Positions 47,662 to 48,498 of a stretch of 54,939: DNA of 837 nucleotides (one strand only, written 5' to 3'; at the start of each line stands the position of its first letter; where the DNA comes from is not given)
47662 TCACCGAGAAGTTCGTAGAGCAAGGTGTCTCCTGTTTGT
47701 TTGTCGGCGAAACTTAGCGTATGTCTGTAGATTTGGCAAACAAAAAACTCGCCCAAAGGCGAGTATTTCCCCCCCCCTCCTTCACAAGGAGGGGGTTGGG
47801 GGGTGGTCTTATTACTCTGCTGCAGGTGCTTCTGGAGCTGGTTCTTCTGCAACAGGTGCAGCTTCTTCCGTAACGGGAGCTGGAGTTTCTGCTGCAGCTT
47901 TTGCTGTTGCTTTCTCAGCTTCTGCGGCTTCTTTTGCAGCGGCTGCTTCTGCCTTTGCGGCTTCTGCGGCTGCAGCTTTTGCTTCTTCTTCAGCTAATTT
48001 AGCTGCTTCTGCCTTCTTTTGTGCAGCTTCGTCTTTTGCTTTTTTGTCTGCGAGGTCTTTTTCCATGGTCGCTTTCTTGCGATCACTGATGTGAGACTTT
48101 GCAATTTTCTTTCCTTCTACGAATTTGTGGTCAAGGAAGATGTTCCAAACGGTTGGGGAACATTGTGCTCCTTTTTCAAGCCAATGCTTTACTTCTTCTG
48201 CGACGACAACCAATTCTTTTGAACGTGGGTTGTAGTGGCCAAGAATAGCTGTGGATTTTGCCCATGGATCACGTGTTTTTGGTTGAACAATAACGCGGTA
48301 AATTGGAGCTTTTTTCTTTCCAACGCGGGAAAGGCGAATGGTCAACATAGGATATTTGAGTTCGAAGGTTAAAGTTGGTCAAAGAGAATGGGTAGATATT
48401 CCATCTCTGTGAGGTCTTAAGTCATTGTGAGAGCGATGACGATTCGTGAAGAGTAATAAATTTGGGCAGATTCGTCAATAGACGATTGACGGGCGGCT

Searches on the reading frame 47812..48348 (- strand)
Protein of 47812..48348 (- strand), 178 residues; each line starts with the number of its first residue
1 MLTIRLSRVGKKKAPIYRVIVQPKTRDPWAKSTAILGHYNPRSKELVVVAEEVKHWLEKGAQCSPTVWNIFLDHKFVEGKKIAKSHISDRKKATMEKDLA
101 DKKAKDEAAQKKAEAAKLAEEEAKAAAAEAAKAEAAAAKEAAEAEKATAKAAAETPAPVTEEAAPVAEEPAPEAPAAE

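Call 92: search_protein_families(library=pfam, proteins=[window:47812-48348:-], max_evalue=0.01)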
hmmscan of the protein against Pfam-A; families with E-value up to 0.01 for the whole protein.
window:47812-48348:- (178 aa): 1 family
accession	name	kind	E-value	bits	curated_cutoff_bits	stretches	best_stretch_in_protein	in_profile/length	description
PF00886.24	Ribosomal_S16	-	2.7e-12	46.8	27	1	8-64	1-62/62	Ribosomal protein S16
